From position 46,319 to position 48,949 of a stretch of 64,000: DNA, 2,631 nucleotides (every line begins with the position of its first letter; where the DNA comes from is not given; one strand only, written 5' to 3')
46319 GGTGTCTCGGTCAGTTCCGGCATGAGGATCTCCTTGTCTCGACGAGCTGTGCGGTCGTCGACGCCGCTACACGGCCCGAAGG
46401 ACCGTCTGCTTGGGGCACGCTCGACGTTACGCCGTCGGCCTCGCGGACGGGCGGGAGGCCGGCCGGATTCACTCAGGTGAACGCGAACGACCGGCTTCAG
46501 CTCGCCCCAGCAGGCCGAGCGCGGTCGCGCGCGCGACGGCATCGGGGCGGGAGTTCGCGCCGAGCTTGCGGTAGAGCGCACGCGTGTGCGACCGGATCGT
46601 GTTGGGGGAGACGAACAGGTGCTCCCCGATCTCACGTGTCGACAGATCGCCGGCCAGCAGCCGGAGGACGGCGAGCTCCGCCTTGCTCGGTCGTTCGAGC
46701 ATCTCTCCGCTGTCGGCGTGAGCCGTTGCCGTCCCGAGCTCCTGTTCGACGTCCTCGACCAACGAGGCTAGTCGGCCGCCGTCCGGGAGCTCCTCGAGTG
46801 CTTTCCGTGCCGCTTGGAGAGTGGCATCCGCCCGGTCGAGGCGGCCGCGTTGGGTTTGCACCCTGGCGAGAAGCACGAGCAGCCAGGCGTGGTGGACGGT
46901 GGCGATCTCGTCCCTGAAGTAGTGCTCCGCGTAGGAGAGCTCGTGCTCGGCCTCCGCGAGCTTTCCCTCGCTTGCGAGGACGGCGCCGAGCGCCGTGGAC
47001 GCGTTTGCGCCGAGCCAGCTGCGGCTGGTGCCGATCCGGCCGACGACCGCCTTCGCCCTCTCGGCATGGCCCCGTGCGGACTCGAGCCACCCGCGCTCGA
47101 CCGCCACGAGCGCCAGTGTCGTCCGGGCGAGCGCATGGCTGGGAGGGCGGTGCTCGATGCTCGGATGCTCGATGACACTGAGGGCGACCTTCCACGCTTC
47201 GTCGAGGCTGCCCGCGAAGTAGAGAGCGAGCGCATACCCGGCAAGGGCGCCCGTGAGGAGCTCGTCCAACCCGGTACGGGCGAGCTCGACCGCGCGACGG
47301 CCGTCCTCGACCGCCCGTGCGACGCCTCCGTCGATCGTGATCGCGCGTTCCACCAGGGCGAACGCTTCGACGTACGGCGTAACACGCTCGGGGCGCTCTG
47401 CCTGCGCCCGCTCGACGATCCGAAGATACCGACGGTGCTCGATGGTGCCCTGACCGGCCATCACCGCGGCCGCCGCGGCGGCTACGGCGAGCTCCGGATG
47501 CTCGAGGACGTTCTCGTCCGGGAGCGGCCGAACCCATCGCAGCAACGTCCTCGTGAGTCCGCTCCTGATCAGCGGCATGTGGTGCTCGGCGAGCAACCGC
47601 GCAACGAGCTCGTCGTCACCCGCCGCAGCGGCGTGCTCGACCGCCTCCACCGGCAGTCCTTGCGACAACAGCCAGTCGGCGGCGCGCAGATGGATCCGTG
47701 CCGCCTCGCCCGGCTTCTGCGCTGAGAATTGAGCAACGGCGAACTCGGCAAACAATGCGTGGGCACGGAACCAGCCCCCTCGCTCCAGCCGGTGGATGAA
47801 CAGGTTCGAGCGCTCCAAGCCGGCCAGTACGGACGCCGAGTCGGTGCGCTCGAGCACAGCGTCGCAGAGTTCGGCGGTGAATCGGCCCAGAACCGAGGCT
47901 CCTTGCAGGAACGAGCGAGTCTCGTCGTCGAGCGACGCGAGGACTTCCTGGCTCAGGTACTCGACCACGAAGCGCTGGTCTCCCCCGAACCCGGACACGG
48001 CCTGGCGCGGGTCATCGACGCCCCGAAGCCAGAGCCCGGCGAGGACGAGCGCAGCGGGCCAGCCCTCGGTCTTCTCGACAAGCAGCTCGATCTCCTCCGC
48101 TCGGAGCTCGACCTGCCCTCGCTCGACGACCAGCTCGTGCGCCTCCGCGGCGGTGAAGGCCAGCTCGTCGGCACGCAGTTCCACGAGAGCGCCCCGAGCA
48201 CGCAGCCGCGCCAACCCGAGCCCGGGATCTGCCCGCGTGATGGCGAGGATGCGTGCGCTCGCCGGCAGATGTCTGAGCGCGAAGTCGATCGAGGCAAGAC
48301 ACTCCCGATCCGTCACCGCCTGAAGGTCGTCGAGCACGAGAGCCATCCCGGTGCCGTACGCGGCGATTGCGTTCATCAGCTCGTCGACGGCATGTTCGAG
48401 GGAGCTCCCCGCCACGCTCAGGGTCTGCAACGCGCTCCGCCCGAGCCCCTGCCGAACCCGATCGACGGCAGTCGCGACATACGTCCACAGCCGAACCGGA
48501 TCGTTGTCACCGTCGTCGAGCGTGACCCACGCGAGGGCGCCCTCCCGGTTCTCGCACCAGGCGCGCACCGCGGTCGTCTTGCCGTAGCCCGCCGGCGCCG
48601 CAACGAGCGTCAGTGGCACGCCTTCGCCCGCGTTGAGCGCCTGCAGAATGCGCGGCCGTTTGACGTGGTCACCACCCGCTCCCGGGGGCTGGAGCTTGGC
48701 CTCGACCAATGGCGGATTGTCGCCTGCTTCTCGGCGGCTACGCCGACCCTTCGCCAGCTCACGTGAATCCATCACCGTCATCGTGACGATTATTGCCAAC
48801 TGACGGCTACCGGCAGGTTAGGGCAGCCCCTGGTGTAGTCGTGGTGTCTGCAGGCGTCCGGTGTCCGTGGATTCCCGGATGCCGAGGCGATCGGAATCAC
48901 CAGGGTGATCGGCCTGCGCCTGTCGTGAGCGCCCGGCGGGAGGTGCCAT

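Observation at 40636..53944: tRNA-Arg(CCU) and a displaced copy of its 3' half bracket a 13.2-kb integrase-less gene block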

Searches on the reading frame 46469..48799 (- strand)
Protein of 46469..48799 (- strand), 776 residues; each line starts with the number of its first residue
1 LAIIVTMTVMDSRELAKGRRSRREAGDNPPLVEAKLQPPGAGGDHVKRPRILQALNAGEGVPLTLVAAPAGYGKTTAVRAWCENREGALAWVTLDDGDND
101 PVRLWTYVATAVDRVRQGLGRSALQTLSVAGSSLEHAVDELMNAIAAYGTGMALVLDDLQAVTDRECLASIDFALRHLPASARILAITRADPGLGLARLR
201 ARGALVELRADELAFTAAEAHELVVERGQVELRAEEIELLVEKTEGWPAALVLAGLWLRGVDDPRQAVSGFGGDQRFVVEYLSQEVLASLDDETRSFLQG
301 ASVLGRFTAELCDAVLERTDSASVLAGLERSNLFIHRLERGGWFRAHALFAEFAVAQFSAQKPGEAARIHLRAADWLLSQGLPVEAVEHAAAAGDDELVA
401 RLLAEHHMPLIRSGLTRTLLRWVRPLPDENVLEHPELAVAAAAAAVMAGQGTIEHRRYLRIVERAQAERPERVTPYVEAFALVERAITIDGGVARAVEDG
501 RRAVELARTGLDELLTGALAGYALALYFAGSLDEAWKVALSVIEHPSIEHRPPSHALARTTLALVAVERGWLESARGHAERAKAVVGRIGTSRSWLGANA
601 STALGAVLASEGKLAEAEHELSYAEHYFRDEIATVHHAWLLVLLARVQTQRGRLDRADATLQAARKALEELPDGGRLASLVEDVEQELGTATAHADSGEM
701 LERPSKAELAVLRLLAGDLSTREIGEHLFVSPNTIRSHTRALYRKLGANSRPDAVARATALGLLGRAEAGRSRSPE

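Call 8: search_protein_families(library=pfam, proteins=[window:46469-48799:-], max_evalue=0.01)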
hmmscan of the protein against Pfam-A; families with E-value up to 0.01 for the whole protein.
window:46469-48799:- (776 aa): 6 families
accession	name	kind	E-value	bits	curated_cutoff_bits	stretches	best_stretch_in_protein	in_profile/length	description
PF00196.25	GerE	-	7.6e-13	48.3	23.5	1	705-756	4-55/57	Bacterial regulatory proteins, luxR family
PF13191.12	AAA_16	-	1.6e-05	25.9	32.6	1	51-165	15-147/167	AAA ATPase domain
PF13401.12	AAA_22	-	0.00025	21.8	27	1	63-171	7-104/130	AAA domain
PF14559.12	TPR_19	-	0.0011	19.7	25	1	608-668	1-55/68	Tetratricopeptide repeat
PF13384.12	HTH_23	-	0.0012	19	24.6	1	709-747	8-45/50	Homeodomain-like domain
PF25199.1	nSTAND_NTPase5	-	0.008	16.4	34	0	55-82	35-62/145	Novel STAND NTPase 5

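Call 22: find_homologous_proteins(query=window:46469-48799:-, max_evalue=1e-20)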
Query window:46469-48799:- (776 aa): 3957 proteins with E <= 1e-20 among 8000 candidates; the best 120 are listed.
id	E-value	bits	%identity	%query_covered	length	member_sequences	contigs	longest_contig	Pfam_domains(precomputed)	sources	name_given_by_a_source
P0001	0.0e+0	1446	90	96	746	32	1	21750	PF25873.1,PF00196.26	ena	-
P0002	0.0e+0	1411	90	96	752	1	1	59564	PF25873.1,PF00196.26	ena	-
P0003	0.0e+0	1405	87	98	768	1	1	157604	PF25873.1,PF17874.8,PF00196.26,PF13191.13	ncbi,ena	-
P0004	0.0e+0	1397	86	99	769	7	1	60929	PF25873.1,PF00196.26,PF13191.13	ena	-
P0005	0.0e+0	1387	85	99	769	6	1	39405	PF25873.1,PF00196.26,PF13191.13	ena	-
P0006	0.0e+0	1380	84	99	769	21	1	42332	PF25873.1,PF00196.26,PF13191.13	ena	-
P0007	0.0e+0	1297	81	99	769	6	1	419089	PF25873.1,PF00196.26,PF13401.13,PF13191.13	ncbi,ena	-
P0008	0.0e+0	1259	79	99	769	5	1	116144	PF25873.1,PF00196.26,PF13401.13,PF13191.13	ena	-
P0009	0.0e+0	1206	92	81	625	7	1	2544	PF25873.1,PF00196.26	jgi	jgi:LuxR family maltose regulon positive regulatory protein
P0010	0.0e+0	1132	72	96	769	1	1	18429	PF25873.1,PF00196.26,PF13191.13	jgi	-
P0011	0.0e+0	1129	71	98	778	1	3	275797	PF25873.1,PF00196.26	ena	-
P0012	0.0e+0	1114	72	95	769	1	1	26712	PF25873.1,PF00196.26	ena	-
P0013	0.0e+0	1074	70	96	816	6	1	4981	PF25873.1,PF13384.13,PF00196.26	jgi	jgi:ATP/maltotriose-dependent transcriptional regulator MalT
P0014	0.0e+0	1060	68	98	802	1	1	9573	PF25873.1,PF00196.26,PF13401.13,PF13191.13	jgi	jgi:LuxR family maltose regulon positive regulatory protein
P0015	0.0e+0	1054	70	95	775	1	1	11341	PF25873.1,PF00196.26,PF13401.13,PF13191.13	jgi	jgi:LuxR family transcriptional regulator, maltose regulon positive regulatory protein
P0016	0.0e+0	1037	66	97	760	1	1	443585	PF25873.1,PF17874.8,PF00196.26,PF13424.13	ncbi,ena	-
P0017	0.0e+0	1036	65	98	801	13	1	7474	PF25873.1,PF17874.8,PF00196.26,PF13424.13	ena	-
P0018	0.0e+0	1031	68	95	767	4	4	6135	PF25873.1,PF00196.26,PF13424.13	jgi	jgi:LuxR family maltose regulon positive regulatory protein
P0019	0.0e+0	1029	67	97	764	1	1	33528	PF25873.1,PF17874.8,PF00196.26,PF13401.13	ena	-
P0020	0.0e+0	1028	66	98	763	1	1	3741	PF25873.1,PF17874.8,PF00196.26,PF13401.13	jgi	jgi:LuxR family transcriptional regulator, maltose regulon positive regulatory protein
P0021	0.0e+0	1027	66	98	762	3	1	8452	PF25873.1,PF17874.8,PF00196.26,PF13401.13,PF13191.13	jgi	jgi:LuxR family maltose regulon positive regulatory protein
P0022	0.0e+0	1027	67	96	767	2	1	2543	PF25873.1,PF00196.26,PF25199.2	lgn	-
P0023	0.0e+0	1024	67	97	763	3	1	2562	PF25873.1,PF00196.26,PF13401.13,PF13191.13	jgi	jgi:LuxR family maltose regulon positive regulatory protein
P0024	0.0e+0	1023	69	95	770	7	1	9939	PF25873.1,PF17874.8,PF00196.26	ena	-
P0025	0.0e+0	1023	65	99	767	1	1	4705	PF25873.1,PF00196.26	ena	-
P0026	0.0e+0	1023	68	95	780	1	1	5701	PF25873.1,PF00196.26,PF13401.13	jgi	jgi:LuxR family maltose regulon positive regulatory protein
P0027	0.0e+0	1020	67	95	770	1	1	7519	PF25873.1,PF00196.26,PF13401.13,PF13191.13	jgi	jgi:LuxR family maltose regulon positive regulatory protein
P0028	0.0e+0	1020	66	95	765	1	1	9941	PF25873.1,PF17874.8,PF00196.26,PF13191.13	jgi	jgi:LuxR family maltose regulon positive regulatory protein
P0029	0.0e+0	1020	67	95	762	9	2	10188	PF25873.1,PF00196.26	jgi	jgi:LuxR family maltose regulon positive regulatory protein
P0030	0.0e+0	1017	67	97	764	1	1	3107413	PF25873.1,PF00196.26,PF13401.13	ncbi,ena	-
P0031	0.0e+0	1014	68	95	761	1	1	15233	PF25873.1,PF00196.26,PF13191.13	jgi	jgi:ATP/maltotriose-dependent transcriptional regulator MalT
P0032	0.0e+0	1014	65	96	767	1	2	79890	PF25873.1,PF17874.8,PF00196.26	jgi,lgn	jgi:LuxR family maltose regulon positive regulatory protein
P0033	0.0e+0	1014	66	95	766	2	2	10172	PF25873.1,PF00196.26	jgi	jgi:LuxR family maltose regulon positive regulatory protein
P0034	0.0e+0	1012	66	95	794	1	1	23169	PF25873.1,PF00196.26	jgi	jgi:LuxR family transcriptional regulator, maltose regulon positive regulatory protein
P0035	0.0e+0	1012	66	97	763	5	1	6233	PF25873.1,PF00196.26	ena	-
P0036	5.3e-298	1008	66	95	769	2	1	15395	PF25873.1,PF00196.26,PF13401.13,PF13191.13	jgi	jgi:LuxR family transcriptional regulator, maltose regulon positive regulatory protein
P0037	7.2e-298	1008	66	97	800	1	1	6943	PF25873.1,PF17874.8,PF00196.26,PF13401.13,PF13191.13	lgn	-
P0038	1.0e-297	1008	64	98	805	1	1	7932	PF25873.1,PF00196.26,PF13401.13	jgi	jgi:LuxR family transcriptional regulator, maltose regulon positive regulatory protein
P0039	1.4e-297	1007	66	98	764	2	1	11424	PF25873.1,PF17874.8,PF00196.26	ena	-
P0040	2.6e-297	1006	67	95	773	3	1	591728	PF25873.1,PF17874.8,PF00196.26,PF13191.13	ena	-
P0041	3.0e-297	1006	67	95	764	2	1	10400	PF25873.1,PF00196.26,PF13191.13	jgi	jgi:LuxR family maltose regulon positive regulatory protein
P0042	6.0e-297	1005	67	94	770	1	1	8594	PF25873.1,PF17874.8,PF00196.26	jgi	jgi:LuxR family transcriptional regulator, maltose regulon positive regulatory protein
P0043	6.0e-297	1005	65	96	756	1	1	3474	PF25873.1,PF17874.8,PF00196.26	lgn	-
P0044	7.8e-297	1005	65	96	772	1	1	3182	PF25873.1,PF00196.26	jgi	jgi:LuxR family transcriptional regulator, maltose regulon positive regulatory protein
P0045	8.1e-297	1005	66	96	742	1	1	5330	PF25873.1,PF00196.26,PF13401.13,PF13191.13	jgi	jgi:LuxR family transcriptional regulator, maltose regulon positive regulatory protein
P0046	1.1e-296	1004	66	97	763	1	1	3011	PF25873.1,PF17874.8,PF00196.26,PF13401.13,PF13191.13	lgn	-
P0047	2.9e-296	1003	65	97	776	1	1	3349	PF25873.1,PF00196.26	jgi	jgi:LuxR family transcriptional regulator, maltose regulon positive regulatory protein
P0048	7.8e-296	1001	65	96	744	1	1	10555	PF25873.1,PF00196.26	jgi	jgi:LuxR family maltose regulon positive regulatory protein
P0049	1.0e-295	1001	64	97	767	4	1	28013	PF25873.1,PF00196.26,PF13401.13,PF13191.13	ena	-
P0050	1.7e-295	1000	65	95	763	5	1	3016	PF25873.1,PF00196.26,PF13401.13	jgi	jgi:ATP/maltotriose-dependent transcriptional regulator MalT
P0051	5.7e-295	998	65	97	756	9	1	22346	PF25873.1,PF17874.8,PF00196.26,PF13401.13,PF13191.13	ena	-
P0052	8.3e-295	998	65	96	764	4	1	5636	PF14559.13,PF25873.1,PF17874.8,PF00196.26,PF13424.13,PF13401.13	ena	-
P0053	4.6e-294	995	64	96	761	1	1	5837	PF25873.1,PF00196.26,PF13401.13,PF13191.13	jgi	jgi:LuxR family transcriptional regulator, maltose regulon positive regulatory protein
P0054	8.9e-294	994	65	98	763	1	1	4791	PF25873.1,PF00196.26,PF13401.13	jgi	-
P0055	1.4e-293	994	65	96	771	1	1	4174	PF25873.1,PF17874.8,PF00196.26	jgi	jgi:LuxR family maltose regulon positive regulatory protein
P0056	1.5e-293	994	65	95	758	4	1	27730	PF25873.1,PF17874.8,PF00196.26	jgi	jgi:LuxR family transcriptional regulator, maltose regulon positive regulatory protein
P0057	1.6e-293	994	65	97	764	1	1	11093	PF25873.1,PF17874.8,PF00196.26,PF13191.13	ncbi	ncbi:MAG: LuxR C-terminal-related transcriptional regulator [Solirubrobacteraceae bacterium]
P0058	2.6e-293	993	67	93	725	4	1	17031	PF25873.1,PF17874.8,PF00196.26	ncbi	-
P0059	3.0e-293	993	65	95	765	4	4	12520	PF25873.1,PF17874.8,PF00196.26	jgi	jgi:LuxR family maltose regulon positive regulatory protein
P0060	8.6e-293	991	65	97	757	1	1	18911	PF25873.1,PF17874.8,PF00196.26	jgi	jgi:LuxR family transcriptional regulator, maltose regulon positive regulatory protein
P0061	1.0e-292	991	65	95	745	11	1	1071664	PF25873.1,PF17874.8,PF00196.26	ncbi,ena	-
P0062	3.2e-292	989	64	98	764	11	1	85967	PF25873.1,PF17874.8,PF00196.26,PF13401.13,PF13191.13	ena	-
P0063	4.2e-292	989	64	98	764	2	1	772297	PF25873.1,PF17874.8,PF00196.26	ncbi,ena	-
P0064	8.8e-292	988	65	97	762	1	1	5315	PF25873.1,PF00196.26,PF13401.13,PF13191.13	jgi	jgi:LuxR family maltose regulon positive regulatory protein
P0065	1.1e-291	988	65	95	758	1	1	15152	PF25873.1,PF17874.8,PF00196.26,PF13401.13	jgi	jgi:LuxR family transcriptional regulator, maltose regulon positive regulatory protein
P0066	1.5e-290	984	65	95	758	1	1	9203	PF25873.1,PF17874.8,PF00196.26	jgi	jgi:LuxR family transcriptional regulator, maltose regulon positive regulatory protein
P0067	1.7e-290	984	65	95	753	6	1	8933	PF25873.1,PF00196.26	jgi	jgi:ATP/maltotriose-dependent transcriptional regulator MalT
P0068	1.7e-290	984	64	97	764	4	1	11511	PF25873.1,PF17874.8,PF00196.26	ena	-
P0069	2.8e-290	983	64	95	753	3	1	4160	PF25873.1,PF00196.26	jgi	jgi:LuxR family maltose regulon positive regulatory protein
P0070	2.9e-290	983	65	96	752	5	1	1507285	PF25873.1,PF17874.8,PF00196.26,PF13401.13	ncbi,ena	-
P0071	3.3e-290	983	64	96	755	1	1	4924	PF25873.1,PF00196.26,PF13424.13,PF25199.2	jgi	jgi:LuxR family transcriptional regulator, maltose regulon positive regulatory protein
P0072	3.5e-290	983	64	97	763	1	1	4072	PF25873.1,PF00196.26,PF13401.13,PF13191.13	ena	-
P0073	3.7e-290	983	63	96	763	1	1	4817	PF25873.1,PF17874.8,PF00196.26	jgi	jgi:LuxR family maltose regulon positive regulatory protein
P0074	3.9e-290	982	65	95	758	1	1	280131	PF25873.1,PF17874.8,PF00196.26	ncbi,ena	-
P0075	4.4e-290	982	65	96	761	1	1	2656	PF25873.1,PF17874.8,PF00196.26,PF13424.13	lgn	-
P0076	7.9e-290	981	67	92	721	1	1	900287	PF25873.1,PF17874.8,PF00196.26,PF13401.13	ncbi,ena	-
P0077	1.2e-289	981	64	96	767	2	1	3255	PF25873.1,PF00196.26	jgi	jgi:LuxR family transcriptional regulator, maltose regulon positive regulatory protein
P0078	1.4e-289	981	65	98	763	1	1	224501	PF25873.1,PF00196.26,PF13401.13,PF13191.13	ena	-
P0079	1.8e-289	980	64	97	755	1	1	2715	PF25873.1,PF17874.8,PF00196.26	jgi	jgi:LuxR family transcriptional regulator, maltose regulon positive regulatory protein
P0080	1.9e-289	980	65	95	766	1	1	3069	PF25873.1,PF00196.26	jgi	jgi:LuxR family maltose regulon positive regulatory protein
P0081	2.3e-289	980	66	96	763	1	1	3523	PF25873.1,PF17874.8,PF00196.26,PF13191.13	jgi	jgi:ATP/maltotriose-dependent transcriptional regulator MalT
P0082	2.7e-289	980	65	98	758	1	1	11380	PF25873.1,PF17874.8,PF00196.26,PF13401.13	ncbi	-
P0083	3.4e-289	979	64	95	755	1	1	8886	PF25873.1,PF00196.26,PF13401.13,PF13191.13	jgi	jgi:LuxR family transcriptional regulator, maltose regulon positive regulatory protein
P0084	4.3e-289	979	66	93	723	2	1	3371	PF25873.1,PF00196.26,PF13191.13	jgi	jgi:LuxR family maltose regulon positive regulatory protein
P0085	5.4e-289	979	65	97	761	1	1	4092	PF25873.1,PF17874.8,PF00196.26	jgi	jgi:LuxR family maltose regulon positive regulatory protein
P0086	7.1e-289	978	66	95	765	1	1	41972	PF25873.1,PF17874.8,PF00196.26,PF13401.13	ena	-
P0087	7.5e-289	978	67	91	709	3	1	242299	PF25873.1,PF17874.8,PF00196.26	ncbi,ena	-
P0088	1.0e-288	978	64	98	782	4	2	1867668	PF25873.1,PF00196.26,PF13401.13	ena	-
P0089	1.6e-288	977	65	97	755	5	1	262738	PF25873.1,PF17874.8,PF00196.26,PF13191.13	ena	-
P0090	1.6e-288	977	65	96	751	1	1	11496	PF25873.1,PF17874.8,PF00196.26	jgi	jgi:ATP/maltotriose-dependent transcriptional regulator MalT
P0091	1.7e-288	977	66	91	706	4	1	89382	PF25873.1,PF00196.26,PF13401.13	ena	-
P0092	1.7e-288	977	64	95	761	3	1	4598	PF25873.1,PF00196.26,PF13401.13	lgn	-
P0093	1.9e-288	977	64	97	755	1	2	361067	PF25873.1,PF17874.8,PF00196.26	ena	-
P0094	2.1e-288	977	63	97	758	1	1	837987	PF25873.1,PF17874.8,PF00196.26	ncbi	-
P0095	2.3e-288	977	65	98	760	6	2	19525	PF25873.1,PF17874.8,PF00196.26,PF13424.13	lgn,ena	-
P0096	2.5e-288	976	66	94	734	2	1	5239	PF25873.1,PF17874.8,PF00196.26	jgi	jgi:LuxR family transcriptional regulator, maltose regulon positive regulatory protein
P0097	2.7e-288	976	64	97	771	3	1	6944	PF25873.1,PF00196.26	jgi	jgi:LuxR family transcriptional regulator, maltose regulon positive regulatory protein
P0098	2.9e-288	976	66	93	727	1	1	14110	PF25873.1,PF17874.8,PF00196.26,PF13401.13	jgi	jgi:LuxR family maltose regulon positive regulatory protein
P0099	3.0e-288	976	64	98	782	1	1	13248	PF25873.1,PF00196.26,PF13401.13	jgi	jgi:ATP/maltotriose-dependent transcriptional regulator MalT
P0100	3.6e-288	976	63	98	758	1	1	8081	PF25873.1,PF00196.26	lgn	-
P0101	4.3e-288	976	65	97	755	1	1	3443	PF25873.1,PF17874.8,PF00196.26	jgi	jgi:ATP/maltotriose-dependent transcriptional regulator MalT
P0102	4.8e-288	976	64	97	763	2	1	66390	PF25873.1,PF17874.8,PF00196.26,PF13401.13,PF13191.13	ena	-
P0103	4.8e-288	976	64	97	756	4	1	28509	PF25873.1,PF17874.8,PF00196.26,PF13401.13,PF25199.2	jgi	jgi:LuxR family maltose regulon positive regulatory protein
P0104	5.7e-288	975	63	95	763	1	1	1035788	PF25873.1,PF00196.26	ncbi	-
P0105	6.3e-288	975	65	97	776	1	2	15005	PF25873.1,PF00196.26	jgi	jgi:ATP/maltotriose-dependent transcriptional regulator MalT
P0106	6.6e-288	975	64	95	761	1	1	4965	PF25873.1,PF00196.26,PF13401.13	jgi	jgi:LuxR family transcriptional regulator, maltose regulon positive regulatory protein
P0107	6.7e-288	975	65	96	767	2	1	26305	PF25873.1,PF17874.8,PF00196.26,PF13401.13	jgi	jgi:LuxR family maltose regulon positive regulatory protein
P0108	1.1e-287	974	65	95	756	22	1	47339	PF25873.1,PF17874.8,PF00196.26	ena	-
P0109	1.1e-287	974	66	95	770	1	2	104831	PF25873.1,PF17874.8,PF00196.26,PF13401.13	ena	-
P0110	1.8e-287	974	66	95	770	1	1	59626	PF25873.1,PF17874.8,PF00196.26,PF13401.13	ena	-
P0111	2.1e-287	973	64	98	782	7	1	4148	PF25873.1,PF00196.26,PF13401.13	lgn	-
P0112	2.1e-287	973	65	95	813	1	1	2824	PF25873.1,PF00196.26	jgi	jgi:ATP/maltotriose-dependent transcriptional regulator MalT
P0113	2.5e-287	973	64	97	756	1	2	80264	PF25873.1,PF17874.8,PF00196.26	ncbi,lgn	ncbi:MAG: LuxR C-terminal-related transcriptional regulator [Gaiellaceae bacterium]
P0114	3.4e-287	973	63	95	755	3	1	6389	PF25873.1,PF00196.26,PF13401.13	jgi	jgi:LuxR family transcriptional regulator, maltose regulon positive regulatory protein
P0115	3.5e-287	973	64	97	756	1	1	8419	PF25873.1,PF17874.8,PF00196.26,PF13401.13,PF13191.13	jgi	jgi:LuxR family maltose regulon positive regulatory protein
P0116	4.6e-287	972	66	93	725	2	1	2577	PF25873.1,PF00196.26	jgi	jgi:LuxR family maltose regulon positive regulatory protein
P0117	5.5e-287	972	65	96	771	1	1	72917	PF25873.1,PF17874.8,PF00196.26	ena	-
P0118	6.3e-287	972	65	97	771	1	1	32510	PF25873.1,PF17874.8,PF00196.26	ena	-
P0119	6.5e-287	972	64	96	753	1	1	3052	PF25873.1,PF00196.26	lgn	-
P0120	7.9e-287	971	64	97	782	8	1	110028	PF25873.1,PF00196.26,PF13401.13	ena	-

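Call 23: find_encoding_contigs(protein=P0003, flank=10000, max_places=3)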
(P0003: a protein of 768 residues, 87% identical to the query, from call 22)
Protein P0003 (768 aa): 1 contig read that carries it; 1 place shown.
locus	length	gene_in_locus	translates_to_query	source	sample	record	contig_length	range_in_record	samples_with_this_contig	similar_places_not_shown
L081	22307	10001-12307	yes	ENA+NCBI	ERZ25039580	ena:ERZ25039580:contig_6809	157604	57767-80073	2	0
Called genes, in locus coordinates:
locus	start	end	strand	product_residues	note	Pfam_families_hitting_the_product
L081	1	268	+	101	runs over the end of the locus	-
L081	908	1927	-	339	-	PF00487:FA_desaturase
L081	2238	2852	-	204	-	PF01865:PhoU_div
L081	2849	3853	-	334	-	PF01384:PHO4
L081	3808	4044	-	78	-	-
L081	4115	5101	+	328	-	PF00491:Arginase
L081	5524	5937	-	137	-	-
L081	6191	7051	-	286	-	-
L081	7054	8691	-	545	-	PF05977:MFS_3 (weak), PF07690:MFS_1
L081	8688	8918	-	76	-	-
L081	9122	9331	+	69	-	-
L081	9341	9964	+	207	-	PF06736:TMEM175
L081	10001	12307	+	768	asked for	PF13191:AAA_16 (weak), PF25873:WHD_MalT, PF17874:TPR_MalT (faint), PF00196:GerE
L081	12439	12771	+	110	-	-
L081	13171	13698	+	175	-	PF06897:DUF1269, PF13488:Gly-zipper_Omp (weak)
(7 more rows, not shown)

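Call 24: find_encoding_contigs(protein=P0002, flank=10000, max_places=3)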
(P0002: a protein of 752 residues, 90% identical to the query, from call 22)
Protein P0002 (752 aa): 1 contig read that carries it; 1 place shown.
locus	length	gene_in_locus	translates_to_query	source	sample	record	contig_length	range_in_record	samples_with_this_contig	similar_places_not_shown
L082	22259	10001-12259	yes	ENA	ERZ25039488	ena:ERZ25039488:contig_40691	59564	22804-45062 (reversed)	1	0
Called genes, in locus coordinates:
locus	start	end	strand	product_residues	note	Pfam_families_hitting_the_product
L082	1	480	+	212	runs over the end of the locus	PF01810:LysE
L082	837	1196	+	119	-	PF00581:Rhodanese (weak)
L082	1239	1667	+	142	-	-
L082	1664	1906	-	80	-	-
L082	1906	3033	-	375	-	PF00202:Aminotran_3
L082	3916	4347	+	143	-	PF01699:Na_Ca_ex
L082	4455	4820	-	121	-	PF13473:Cupredoxin_1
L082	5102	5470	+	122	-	PF07784:DUF1622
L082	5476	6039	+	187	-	PF00520:Ion_trans, PF07885:Ion_trans_2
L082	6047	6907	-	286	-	-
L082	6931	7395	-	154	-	-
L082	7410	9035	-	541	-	PF05977:MFS_3 (weak), PF07690:MFS_1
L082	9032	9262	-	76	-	-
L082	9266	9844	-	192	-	-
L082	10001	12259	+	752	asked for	PF25873:WHD_MalT, PF00196:GerE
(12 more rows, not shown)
